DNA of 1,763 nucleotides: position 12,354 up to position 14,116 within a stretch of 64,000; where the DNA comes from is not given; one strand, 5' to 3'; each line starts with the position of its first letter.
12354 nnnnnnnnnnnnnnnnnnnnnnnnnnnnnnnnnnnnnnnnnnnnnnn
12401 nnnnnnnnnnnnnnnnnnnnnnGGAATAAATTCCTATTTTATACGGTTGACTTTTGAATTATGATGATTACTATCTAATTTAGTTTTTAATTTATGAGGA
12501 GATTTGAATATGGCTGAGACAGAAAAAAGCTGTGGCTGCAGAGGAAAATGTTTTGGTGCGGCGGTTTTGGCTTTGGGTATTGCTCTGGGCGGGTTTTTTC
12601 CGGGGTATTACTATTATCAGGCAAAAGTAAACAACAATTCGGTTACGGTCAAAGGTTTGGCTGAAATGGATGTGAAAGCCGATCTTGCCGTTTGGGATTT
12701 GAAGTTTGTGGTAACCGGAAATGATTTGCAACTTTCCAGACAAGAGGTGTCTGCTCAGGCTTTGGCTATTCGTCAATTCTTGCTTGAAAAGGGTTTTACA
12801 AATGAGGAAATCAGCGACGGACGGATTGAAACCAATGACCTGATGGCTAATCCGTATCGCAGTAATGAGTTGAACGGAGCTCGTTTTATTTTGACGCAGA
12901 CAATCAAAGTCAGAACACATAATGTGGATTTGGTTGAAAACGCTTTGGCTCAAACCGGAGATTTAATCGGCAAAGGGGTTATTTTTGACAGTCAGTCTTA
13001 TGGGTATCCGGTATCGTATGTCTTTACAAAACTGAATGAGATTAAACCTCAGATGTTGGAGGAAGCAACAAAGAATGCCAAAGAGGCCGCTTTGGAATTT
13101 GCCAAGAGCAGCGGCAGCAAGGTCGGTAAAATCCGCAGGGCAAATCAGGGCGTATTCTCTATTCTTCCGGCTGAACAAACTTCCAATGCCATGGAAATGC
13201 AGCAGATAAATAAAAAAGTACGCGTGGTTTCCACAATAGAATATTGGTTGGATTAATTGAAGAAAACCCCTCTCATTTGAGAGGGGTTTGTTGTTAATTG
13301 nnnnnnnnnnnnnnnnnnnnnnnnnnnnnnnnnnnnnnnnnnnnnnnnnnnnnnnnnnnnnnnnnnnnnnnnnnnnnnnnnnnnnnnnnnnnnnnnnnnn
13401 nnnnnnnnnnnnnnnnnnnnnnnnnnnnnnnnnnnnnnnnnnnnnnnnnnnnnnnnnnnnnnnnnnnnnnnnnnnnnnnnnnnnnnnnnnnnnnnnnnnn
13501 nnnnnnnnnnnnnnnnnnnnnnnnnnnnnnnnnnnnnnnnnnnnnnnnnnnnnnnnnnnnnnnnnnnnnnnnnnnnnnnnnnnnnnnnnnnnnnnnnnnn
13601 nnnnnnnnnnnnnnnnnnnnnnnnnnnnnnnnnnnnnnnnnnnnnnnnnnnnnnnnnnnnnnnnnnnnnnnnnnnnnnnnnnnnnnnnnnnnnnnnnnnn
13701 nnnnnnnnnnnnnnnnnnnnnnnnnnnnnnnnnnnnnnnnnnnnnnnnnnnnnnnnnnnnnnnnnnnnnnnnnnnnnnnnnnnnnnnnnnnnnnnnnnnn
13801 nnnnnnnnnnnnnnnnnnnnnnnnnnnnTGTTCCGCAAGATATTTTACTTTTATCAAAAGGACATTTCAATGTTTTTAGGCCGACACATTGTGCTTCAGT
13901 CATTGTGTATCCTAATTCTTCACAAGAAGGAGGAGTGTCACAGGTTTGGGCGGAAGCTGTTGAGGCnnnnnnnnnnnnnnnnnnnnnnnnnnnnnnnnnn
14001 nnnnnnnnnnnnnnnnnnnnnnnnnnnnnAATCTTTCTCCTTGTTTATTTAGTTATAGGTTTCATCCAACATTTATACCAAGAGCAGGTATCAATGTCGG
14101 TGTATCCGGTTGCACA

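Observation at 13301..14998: Operon of two cysteine-rich secreted proteins sharing C-x-GYT motifs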

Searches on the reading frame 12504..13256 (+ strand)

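Call 4: search_protein_families(library=pfam, proteins=[window:12504-13256:+], max_evalue=1)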
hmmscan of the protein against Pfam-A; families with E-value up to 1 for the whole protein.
window:12504-13256:+ (250 aa): 2 families
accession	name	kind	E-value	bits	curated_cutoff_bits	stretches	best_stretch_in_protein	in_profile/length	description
PF04402.19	SIMPL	-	6e-22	79.3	25.2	1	47-227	1-174/205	Protein of unknown function (DUF541)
PF12754.13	Get5_N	-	0.19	12.4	29.1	1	159-237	20-92/151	Get5, N-terminal domain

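Call 5: search_protein_families(library=ncbifam, proteins=[window:12504-13256:+], max_evalue=1)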
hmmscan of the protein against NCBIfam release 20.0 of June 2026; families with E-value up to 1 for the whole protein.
window:12504-13256:+ (250 aa): 1 family
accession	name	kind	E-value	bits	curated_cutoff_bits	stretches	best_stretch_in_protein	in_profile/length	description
NF008299.0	PRK11087.1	equivalog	0.00015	21.2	249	1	39-214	24-190/238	oxidative stress defense protein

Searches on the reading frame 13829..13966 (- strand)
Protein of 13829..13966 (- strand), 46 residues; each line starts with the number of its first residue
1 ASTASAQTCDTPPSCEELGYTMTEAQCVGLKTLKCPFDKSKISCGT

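Call 78: find_related_loci(query=A7, collection=viral_contigs, flank=6000)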
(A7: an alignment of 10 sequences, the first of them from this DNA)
Query A7 (46 aa) in viral_contigs; peptide patterns used: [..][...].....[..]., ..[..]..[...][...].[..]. (x = any residue, [..] = any of these).
13 stretches matched a pattern; 1 encode a relative of the query (tblastn E <= 1e-3); 1 distinct loci.
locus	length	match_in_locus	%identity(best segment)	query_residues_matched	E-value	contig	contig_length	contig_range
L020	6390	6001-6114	46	4-44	4e-8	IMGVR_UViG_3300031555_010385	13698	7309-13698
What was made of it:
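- On Phage tail fibre or receptor-binding proteins: One of 2.9 million IMG/VR contigs carries the module (call 78).
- Tried and rejected: The narrow module alignment gave a single locus (call 78).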
